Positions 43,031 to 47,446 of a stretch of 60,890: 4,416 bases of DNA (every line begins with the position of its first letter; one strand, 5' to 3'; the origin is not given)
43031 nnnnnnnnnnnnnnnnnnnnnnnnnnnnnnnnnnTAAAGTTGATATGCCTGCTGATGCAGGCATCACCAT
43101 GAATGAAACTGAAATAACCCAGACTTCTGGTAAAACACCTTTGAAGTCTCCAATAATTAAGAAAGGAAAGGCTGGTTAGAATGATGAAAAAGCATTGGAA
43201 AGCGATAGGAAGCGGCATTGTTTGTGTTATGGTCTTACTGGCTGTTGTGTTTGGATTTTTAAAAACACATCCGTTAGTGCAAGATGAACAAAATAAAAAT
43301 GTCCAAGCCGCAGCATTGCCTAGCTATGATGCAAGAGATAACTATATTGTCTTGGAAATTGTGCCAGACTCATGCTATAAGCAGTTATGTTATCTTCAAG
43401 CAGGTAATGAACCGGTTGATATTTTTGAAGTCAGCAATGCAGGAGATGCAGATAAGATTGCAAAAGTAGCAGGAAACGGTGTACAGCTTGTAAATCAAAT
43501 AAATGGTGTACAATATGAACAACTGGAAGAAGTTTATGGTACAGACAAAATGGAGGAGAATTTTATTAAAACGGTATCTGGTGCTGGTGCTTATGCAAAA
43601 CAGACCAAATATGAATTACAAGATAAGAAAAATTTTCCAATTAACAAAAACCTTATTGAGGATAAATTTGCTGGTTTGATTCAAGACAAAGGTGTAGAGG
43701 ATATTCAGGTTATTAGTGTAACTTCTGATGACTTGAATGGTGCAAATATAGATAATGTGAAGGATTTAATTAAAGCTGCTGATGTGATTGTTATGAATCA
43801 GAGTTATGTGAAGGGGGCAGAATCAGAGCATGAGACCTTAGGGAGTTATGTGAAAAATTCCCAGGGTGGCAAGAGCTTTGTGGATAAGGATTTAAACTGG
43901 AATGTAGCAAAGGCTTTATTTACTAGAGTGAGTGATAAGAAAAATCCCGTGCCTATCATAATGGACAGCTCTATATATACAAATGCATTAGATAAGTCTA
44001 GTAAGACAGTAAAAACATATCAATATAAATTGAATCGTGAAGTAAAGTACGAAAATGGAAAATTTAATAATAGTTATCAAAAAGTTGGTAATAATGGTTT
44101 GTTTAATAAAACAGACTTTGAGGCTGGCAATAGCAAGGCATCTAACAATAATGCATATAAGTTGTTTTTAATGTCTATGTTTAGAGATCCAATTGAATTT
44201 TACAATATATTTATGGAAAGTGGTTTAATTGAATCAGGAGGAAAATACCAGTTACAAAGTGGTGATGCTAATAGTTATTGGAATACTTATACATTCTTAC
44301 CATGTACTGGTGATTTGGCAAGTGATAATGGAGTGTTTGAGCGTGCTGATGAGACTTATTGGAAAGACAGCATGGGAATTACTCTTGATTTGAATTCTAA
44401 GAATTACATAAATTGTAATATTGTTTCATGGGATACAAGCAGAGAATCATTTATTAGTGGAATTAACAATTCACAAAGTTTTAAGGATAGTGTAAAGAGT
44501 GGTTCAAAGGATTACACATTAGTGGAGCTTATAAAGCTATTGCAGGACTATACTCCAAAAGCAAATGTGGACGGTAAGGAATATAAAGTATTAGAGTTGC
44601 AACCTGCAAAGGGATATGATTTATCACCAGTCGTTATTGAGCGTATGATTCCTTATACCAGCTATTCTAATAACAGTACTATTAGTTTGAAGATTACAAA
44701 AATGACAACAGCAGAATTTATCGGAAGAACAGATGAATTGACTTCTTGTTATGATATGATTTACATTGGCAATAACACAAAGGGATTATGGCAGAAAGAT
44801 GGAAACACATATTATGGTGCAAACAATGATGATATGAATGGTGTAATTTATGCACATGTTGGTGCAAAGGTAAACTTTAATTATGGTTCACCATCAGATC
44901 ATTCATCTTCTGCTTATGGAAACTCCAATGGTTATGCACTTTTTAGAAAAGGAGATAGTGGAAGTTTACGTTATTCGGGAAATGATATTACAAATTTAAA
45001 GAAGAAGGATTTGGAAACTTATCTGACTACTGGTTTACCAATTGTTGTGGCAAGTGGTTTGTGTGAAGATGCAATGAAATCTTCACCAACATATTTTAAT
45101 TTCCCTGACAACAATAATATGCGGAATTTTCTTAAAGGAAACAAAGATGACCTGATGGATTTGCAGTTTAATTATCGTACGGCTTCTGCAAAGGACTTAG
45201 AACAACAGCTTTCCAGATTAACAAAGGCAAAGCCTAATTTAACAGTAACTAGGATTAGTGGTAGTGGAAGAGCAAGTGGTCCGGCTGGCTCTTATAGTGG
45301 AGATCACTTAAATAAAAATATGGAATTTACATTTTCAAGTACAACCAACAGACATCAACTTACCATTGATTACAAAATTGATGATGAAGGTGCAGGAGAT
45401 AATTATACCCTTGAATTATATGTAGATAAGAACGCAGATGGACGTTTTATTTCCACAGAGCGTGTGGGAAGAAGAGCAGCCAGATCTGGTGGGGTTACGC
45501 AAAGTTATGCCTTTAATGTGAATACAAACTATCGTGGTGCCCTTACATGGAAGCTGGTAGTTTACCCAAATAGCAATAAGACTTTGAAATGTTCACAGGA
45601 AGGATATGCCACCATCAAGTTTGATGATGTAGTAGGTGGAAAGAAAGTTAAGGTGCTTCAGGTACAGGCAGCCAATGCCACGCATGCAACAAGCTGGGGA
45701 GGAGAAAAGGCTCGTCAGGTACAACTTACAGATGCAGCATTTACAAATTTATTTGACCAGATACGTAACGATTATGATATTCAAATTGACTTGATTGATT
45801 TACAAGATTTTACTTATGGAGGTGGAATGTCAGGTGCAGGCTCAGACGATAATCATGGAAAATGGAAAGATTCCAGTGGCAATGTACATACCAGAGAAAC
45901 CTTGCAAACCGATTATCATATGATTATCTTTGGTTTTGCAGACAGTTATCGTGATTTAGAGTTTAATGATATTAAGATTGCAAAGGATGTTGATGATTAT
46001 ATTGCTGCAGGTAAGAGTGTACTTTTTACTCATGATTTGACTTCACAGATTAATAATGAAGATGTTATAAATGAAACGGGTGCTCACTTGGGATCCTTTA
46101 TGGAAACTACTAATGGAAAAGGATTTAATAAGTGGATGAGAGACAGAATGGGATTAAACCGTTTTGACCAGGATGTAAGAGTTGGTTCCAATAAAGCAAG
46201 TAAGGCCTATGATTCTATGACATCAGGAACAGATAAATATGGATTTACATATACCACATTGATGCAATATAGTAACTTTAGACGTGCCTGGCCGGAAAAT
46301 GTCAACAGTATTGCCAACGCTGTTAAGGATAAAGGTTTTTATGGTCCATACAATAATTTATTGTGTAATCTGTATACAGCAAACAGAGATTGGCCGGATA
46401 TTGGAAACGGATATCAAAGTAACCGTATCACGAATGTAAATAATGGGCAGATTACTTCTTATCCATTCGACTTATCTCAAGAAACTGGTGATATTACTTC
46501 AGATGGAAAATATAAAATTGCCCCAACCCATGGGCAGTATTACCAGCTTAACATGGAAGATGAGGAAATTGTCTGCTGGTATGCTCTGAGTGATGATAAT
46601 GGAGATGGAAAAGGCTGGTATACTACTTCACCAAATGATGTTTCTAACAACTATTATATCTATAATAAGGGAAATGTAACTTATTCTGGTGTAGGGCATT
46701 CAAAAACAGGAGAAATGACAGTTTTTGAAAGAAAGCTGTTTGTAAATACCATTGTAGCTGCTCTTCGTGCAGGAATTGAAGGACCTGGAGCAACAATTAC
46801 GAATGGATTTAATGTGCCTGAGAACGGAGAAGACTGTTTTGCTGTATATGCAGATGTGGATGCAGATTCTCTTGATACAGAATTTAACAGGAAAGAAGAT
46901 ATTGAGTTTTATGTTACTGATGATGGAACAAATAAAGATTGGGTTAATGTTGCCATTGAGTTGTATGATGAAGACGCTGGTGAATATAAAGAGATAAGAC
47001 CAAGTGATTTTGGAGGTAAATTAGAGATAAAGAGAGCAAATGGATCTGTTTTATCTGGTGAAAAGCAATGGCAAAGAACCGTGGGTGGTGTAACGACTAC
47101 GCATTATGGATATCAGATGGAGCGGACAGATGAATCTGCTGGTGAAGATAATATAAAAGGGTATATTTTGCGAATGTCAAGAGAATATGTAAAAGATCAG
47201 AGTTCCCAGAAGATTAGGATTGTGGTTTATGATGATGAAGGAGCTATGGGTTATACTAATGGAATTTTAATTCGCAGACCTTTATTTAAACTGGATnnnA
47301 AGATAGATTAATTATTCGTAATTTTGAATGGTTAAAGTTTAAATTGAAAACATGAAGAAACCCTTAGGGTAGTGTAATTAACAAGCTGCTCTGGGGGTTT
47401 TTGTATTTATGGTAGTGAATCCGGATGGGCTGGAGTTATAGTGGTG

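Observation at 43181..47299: A 1372-aa membrane-anchored protein with three repeated Rossmann/ThuA-like modules lies directly downstream of the pilus genes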

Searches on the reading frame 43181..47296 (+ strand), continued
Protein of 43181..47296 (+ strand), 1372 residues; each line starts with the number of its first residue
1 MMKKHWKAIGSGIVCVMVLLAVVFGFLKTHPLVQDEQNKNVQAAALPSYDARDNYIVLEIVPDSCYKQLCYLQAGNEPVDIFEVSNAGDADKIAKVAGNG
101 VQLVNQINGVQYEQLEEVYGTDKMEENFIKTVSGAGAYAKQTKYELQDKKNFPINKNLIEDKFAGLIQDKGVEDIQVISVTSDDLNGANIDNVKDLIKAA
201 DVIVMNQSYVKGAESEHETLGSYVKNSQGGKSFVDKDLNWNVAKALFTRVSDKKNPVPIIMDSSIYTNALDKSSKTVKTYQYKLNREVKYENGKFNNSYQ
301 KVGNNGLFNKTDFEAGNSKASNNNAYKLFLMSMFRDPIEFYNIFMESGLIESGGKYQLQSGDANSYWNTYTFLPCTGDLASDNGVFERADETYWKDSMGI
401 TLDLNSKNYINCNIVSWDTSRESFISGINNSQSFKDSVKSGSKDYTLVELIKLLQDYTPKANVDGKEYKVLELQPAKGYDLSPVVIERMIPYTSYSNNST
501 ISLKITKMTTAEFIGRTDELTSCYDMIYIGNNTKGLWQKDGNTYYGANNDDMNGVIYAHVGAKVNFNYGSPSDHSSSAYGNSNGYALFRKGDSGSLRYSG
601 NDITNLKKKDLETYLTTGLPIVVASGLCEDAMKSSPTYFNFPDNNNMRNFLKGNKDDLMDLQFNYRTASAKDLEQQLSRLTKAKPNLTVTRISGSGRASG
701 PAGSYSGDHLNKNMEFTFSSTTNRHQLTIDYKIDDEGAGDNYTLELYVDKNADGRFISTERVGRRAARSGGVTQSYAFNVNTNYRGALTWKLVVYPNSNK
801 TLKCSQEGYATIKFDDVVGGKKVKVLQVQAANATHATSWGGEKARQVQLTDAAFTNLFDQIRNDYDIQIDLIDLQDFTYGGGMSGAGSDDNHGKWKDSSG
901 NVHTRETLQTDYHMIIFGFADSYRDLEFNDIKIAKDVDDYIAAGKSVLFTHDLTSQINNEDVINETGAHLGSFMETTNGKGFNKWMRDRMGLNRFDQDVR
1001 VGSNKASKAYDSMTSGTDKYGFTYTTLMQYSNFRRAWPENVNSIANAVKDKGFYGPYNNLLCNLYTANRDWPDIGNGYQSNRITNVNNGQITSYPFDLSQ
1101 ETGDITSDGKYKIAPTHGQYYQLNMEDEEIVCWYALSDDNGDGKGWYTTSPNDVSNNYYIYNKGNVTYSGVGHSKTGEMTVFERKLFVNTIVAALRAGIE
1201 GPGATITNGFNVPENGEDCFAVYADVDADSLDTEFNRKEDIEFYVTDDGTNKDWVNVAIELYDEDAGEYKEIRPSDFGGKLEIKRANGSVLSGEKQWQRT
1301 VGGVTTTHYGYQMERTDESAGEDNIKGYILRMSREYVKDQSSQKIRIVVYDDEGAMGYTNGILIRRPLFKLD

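Call 63: search_protein_families(library=pfam, proteins=[L042:600-1949:+, L042:2433-3680:+, L042:3842-4756:+, L042:4862-5443:+, L042:5459-6298:+, L042:6322-6999:+, L042:6989-7729:+, L042:7819-8292:+, L042:8340-9014:+, L042:13754-15157:+], max_evalue=0.01)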
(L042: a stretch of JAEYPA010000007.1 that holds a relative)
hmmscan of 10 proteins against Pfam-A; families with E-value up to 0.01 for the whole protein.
L042:600-1949:+ (450 aa): 9 families
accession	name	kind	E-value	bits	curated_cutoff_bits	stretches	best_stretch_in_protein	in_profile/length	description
PF02906.19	Fe_hyd_lg_C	-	4.6e-63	213.6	22.1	1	153-391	1-245/245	Iron only hydrogenase large subunit, C-terminal domain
PF00037.32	Fer4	-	2e-08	34.1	21.1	1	115-131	2-18/24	4Fe-4S binding domain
PF25160.1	LdpA_Fe-S-bd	-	1.1e-05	25.6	27.6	1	95-133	8-40/49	LdpA Fe-S cluster-binding domain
PF13237.11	Fer4_10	-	3.2e-05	24.2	25.5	1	94-131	13-52/53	4Fe-4S dicluster domain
PF13187.11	Fer4_9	-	0.00017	22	27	1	95-134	7-50/52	4Fe-4S dicluster domain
PF12838.12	Fer4_7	-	0.00018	22.4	27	1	95-131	7-48/52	4Fe-4S dicluster domain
PF12797.12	Fer4_2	-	0.00021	21.5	24.5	1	114-131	3-20/22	4Fe-4S binding domain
PF12837.12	Fer4_6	-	0.00056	20.2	25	0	116-133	4-21/24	4Fe-4S binding domain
PF14697.11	Fer4_21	-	0.0034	17.9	35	0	116-133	3-20/59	4Fe-4S dicluster domain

L042:2433-3680:+ (416 aa): 5 families
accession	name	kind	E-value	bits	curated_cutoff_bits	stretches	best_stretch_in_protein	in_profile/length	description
PF00877.26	NLPC_P60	-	3.5e-12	46.7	23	1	305-405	13-93/105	NlpC/P60 family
PF02368.24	Big_2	-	2.2e-11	44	22.8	2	207-265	8-69/79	Bacterial Ig-like domain (group 2)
PF05708.18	Peptidase_C92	-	4.6e-05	24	27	1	276-327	77-135/166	Permuted papain-like amidase enzyme, YaeF/YiiX, C92 family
PF22359.2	Big-like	-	8.9e-05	23.1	27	1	232-265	3-36/48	Bacterial Ig-like domain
PF05382.19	Amidase_5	-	0.00023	21.5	21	1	294-405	17-120/142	Bacteriophage peptidoglycan hydrolase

L042:3842-4756:+ (305 aa): 1 family
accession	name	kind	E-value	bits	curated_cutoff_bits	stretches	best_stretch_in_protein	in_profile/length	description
PF00892.27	EamA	-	8.4e-37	126.9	28.2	2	18-157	2-134/135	EamA-like transporter family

L042:4862-5443:+ (194 aa): 3 families
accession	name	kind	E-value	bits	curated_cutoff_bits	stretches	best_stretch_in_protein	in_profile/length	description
PF13189.12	Cytidylate_kin2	-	1.5e-44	152.7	28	1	4-177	1-175/176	Cytidylate kinase-like family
PF01202.28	SKI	-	0.0068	17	22.1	0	63-161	39-137/159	Shikimate kinase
PF02224.24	Cytidylate_kin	-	0.0083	16.3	26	0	83-149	102-165/211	Cytidylate kinase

L042:5459-6298:+ (280 aa): 2 families
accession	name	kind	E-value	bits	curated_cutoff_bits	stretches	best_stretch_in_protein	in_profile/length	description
PF00497.25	SBP_bac_3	-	8.6e-33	113.3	26.4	1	62-279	2-130/132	Bacterial extracellular solute-binding proteins, family 3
PF10613.14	Lig_chan-Glu_bd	-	1.2e-06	29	30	1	75-149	22-109/115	Ligated ion channel L-glutamate- and glycine-binding site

L042:6322-6999:+ (226 aa): 1 family
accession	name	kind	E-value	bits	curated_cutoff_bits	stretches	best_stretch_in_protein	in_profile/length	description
PF00528.27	BPD_transp_1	-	4.9e-31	108.3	26.4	1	31-223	2-184/184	Binding-protein-dependent transport system inner membrane component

L042:6989-7729:+ (247 aa): 16 families
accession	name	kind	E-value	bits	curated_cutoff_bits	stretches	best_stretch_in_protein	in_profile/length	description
PF00005.33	ABC_tran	-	5.9e-38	131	25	1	24-172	1-137/137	ABC transporter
PF13304.12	AAA_21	-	4.1e-13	50.5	27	2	135-203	229-300/304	AAA domain, putative AbiEii toxin, Type IV TA system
PF02463.25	SMC_N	-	1.1e-09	38.5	40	1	33-209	23-205/220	RecF/RecN/SMC N terminal domain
PF13175.12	AAA_15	-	5.1e-06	26.8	32.1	1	16-123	9-112/374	AAA ATPase domain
PF09818.15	ABC_ATPase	-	0.00055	19.5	23.2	0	143-216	157-246/283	P-loop domain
PF13191.12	AAA_16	-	0.00064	20.7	32.6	1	33-58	23-48/167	AAA ATPase domain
PF13476.12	AAA_23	-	0.00081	20.5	27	1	16-54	5-39/201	AAA domain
PF13555.12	AAA_29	-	0.00095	19.3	27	1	30-51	18-39/61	P-loop containing region of AAA domain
PF20703.3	nSTAND1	-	0.0011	19.1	27.1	1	18-53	17-52/379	Novel STAND NTPase 1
PF03193.22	RsgA_GTPase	-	0.0013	19.1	30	1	8-62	83-134/174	RsgA GTPase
PF13401.12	AAA_22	-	0.0018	19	27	1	35-72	6-44/130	AAA domain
PF03215.21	Rad17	-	0.0029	18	23.8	1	35-129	46-139/186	Rad17 P-loop domain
PF25199.1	nSTAND_NTPase5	-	0.0037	17.5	34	1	32-52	39-59/145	Novel STAND NTPase 5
PF13238.12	AAA_18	-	0.0039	18.1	29.4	1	37-70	1-28/128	AAA domain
PF13166.12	AAA_13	-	0.0076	15.4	36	0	161-212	526-580/713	AAA domain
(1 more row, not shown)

L042:7819-8292:+ (158 aa): 1 family
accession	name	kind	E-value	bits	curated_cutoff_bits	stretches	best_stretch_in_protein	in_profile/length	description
PF12638.12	Staygreen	-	9.9e-41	139.5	27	1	4-147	2-147/147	Staygreen protein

L042:8340-9014:+ (225 aa): 1 family
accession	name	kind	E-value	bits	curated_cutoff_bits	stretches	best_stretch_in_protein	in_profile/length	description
PF03167.25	UDG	-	1.4e-18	67.7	24.3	1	50-210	3-140/141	Uracil DNA glycosylase superfamily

L042:13754-15157:+ (468 aa): 1 family
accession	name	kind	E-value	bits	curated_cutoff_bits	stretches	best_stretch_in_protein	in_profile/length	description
PF01235.23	Na_Ala_symp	-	2.6e-158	527.8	24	1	53-452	4-392/392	Sodium:alanine symporter family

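Call 78: search_protein_families(library=pfam, proteins=[P0021, P0025, P0029, P0033, P0036, P0038], max_evalue=0.1)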
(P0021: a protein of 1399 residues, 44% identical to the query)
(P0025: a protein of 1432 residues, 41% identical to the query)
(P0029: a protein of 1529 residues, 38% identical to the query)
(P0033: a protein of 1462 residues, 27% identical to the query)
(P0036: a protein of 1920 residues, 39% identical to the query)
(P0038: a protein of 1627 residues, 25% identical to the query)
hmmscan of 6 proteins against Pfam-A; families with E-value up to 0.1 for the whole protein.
P0021 (1399 aa): 1 family
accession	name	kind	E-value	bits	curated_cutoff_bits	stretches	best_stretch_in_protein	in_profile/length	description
PF16480.10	DUF5057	-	2.1e-59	202.3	27.9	1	643-973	1-378/378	Domain of unknown function (DUF5057)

P0025 (1432 aa): 2 families
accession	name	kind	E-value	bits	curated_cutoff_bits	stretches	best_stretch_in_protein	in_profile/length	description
PF16480.10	DUF5057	-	7.8e-59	200.4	27.9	1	662-990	1-378/378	Domain of unknown function (DUF5057)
PF07732.21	Cu-oxidase_3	-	0.066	13.7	21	0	1101-1179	25-97/119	Multicopper oxidase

P0029 (1529 aa): 2 families
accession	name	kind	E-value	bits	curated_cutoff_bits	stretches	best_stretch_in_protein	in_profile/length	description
PF16480.10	DUF5057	-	1.4e-48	166.6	27.9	1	670-1026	1-378/378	Domain of unknown function (DUF5057)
PF19081.6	Ig_7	-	0.06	14.1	27.3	0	747-793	18-64/84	Ig-like domain CHU_C associated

P0033 (1462 aa): 2 families
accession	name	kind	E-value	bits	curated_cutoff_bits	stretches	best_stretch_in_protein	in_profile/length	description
PF16480.10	DUF5057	-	2.2e-35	123.3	27.9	1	743-1078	1-378/378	Domain of unknown function (DUF5057)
PF14129.11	DUF4296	-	0.1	13.6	27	0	403-462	3-56/87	Domain of unknown function (DUF4296)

P0036 (1920 aa): 2 families
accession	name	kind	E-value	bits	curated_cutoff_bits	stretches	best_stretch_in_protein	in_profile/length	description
PF16480.10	DUF5057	-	1.1e-25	91.3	27.9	3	633-970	1-308/378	Domain of unknown function (DUF5057)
PF24695.1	PITM1-3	-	0.021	15.5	27.7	0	1363-1391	46-74/98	PITM 1-3, beta-sandwich domain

P0038 (1627 aa): 2 families
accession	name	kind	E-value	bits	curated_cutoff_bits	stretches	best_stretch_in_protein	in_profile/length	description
PF16480.10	DUF5057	-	6.6e-25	88.8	27.9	1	960-1266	2-376/378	Domain of unknown function (DUF5057)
PF20009.4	GEVED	-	0.0038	18.5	24.4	1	1092-1128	2-38/78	GEVED domain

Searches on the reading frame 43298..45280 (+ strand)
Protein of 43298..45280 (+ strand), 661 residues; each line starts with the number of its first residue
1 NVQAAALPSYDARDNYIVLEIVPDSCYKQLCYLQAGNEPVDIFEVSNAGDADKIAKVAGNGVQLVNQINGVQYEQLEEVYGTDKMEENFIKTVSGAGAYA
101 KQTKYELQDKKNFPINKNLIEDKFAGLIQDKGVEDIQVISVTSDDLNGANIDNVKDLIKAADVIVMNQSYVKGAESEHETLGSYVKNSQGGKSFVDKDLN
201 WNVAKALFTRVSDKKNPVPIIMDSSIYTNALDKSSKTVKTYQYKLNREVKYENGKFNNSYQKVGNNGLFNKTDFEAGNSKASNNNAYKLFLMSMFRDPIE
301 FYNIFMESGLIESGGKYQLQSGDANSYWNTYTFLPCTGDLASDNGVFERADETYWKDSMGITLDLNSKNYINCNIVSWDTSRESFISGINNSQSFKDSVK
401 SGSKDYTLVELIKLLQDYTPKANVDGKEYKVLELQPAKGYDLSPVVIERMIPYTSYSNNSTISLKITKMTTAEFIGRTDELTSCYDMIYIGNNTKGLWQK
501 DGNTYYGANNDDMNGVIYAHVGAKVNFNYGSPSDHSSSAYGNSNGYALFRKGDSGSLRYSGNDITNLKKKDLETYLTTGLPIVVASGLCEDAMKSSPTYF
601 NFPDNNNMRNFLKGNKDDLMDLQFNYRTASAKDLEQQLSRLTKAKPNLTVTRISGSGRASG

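Call 41: predict_structure(alignment_id=A2)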
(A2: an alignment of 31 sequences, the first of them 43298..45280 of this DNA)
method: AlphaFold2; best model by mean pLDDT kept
length: 661 residues; sequences in the alignment: 31
mean_pLDDT: 89.5   pTM: 0.86
mean pLDDT of the five models: 89.5, 88.9, 88.7, 87.7, 85.3
residues with pLDDT >= 90: 461; 70-90: 155; 50-70: 38; < 50: 7
segments of 3 or more residues with pLDDT < 50: 1-3, 659-661
pLDDT, mean of each block of 10 residues (from residue 1): 66 95 95 91 94 94 92 93 93 63 84 93 94 94 96 97 97 95 88 95 98 94 97 95 93 84 92 97 98 95 93 93 96 95 92 94 89 95 92 84 89 93 84 94 89 75 87 90 93 90 83 91 79 67 66 77 95 94 94 95 95 95 90 90 80 62 43
secondary structure, 60 per line:
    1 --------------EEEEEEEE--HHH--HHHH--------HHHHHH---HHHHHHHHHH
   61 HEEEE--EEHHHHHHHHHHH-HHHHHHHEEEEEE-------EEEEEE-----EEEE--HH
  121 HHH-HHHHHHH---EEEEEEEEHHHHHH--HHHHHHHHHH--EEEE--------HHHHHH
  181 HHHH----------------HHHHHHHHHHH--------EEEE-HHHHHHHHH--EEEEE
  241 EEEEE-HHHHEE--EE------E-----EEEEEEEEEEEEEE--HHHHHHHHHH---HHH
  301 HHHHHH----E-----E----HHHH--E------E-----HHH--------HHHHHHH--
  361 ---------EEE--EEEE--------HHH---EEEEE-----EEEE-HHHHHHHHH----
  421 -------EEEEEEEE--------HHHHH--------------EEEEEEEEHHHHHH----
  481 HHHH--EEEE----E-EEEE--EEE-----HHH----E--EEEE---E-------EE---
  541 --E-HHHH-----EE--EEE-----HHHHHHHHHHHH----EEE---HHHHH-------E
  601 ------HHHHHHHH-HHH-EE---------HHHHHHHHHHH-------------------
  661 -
elements in order: E15-22 H30-33 H42-47 H51-61 E62-65 H70-80 H82-88 E89-94 E102-107 E113-116 H119-123 H125-131 E135-142 H143-148 H151-160 E163-166 H175-184 H201-211 E220-223 H225-233 E236-245 H247-250 E269-282 H285-294 H298-306 H322-325 H352-358 E370-372 E375-378 E393-397 E403-406 H408-416 E428-435 H444-448 E463-470 H471-476 H481-484 E487-490 E497-500 E503-505 E521-524 H545-548 E558-560 H566-577 E582-584 H588-592 H607-614 H631-641

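Call 43: fold_search(model_id=the predicted structure, library=pdb)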
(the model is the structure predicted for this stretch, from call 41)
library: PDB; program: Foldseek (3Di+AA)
matches with E <= 10: 638; with E <= 0.001: 0
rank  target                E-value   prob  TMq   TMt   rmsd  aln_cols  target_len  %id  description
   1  8q5v_M                7.4e-02  0.16  0.11  0.20  15.1       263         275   11  MgADP-bound Fe protein of the molybdenum nitrogenase from Methanothermococcus thermolithotrophicus (released 2024-05-15)
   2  8q5w_E                1.4e-01  0.12  0.11  0.19  15.1       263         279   12  MgADP-bound Fe protein of the molybdenum nitrogenase from Methanocaldococcus infernus (released 2024-05-15)
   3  3fkq                  1.5e-01  0.10  0.10  0.15  13.7       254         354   10  Crystal structure of NtrC-like two-domain protein (RER070207001320) from Eubacterium rectale at 2.10 A resolution (released 2009-01-06)
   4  1kep_A                2.2e-01  0.13  0.08  0.13   7.3       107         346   13  The crystal structure of dTDP-D-glucose 4,6-dehydratase (RmlB) from Streptococcus suis with dTDP-xylose bound (released 2002-01-25)
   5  6su2_B                2.4e-01  0.06  0.10  0.12  17.8       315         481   12  Trypanosoma congolense pyruvate kinase in complex with citrate and glycerol (released 2020-03-04)
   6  4v7d_BZ               2.5e-01  0.11  0.08  0.08  13.8       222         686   13  Structure of the Ribosome with Elongation Factor G Trapped in the Pre-Translocation State (pre-translocation 70S*tRNA (released 2014-07-09)
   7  4gxh_A                3.0e-01  0.06  0.09  0.19  13.7       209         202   11  Crystal Structure of a Pyrrolidone-carboxylate peptidase 1 (target ID NYSGRC-012831) from Xenorhabdus bovienii SS-2004 (released 2012-09-19)
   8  1kep_B                3.5e-01  0.11  0.08  0.13   7.2       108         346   15  The crystal structure of dTDP-D-glucose 4,6-dehydratase (RmlB) from Streptococcus suis with dTDP-xylose bound (released 2002-01-25)
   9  6du6_C                3.5e-01  0.02  0.06  0.07  22.5       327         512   12  Crystal structure of the pyruvate kinase (PK1) from the mosquito Aedes aegypti (released 2019-01-30)
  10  8iav_B                4.7e-01  0.06  0.09  0.13  20.1       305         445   11  Crystal structure of Streptococcus pneumoniae pyruvate kinase in complex with fructose 1,6-bisphosphate (released 2023-06-14)
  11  9iqq_C                5.0e-01  0.02  0.06  0.07  21.5       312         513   10  Crystal structure of PKM2 in complex with a natural activator (released 2025-11-19)
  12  6bgd                  5.0e-01  0.01  0.07  0.09  25.3       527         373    8  The crystal structure of the W145A variant of TpMglB-2 (Tp0684) with bound ligand (released 2018-01-31)
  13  3soz_A                5.9e-01  0.08  0.10  0.21  14.7       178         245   10  Cytoplasmic Protein STM1381 from Salmonella typhimurium LT2 (released 2011-08-03)
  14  8i59_A                5.9e-01  0.06  0.08  0.08  11.8       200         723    8  N-acetyl-(R)-beta-phenylalanine acylase, selenomethionyl derivative (released 2023-03-15)
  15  6izw_A                6.3e-01  0.10  0.10  0.26  14.7       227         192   10  Myxococcus xanthus MglA bound to GTP-gamma-S and MglB (released 2019-10-16)
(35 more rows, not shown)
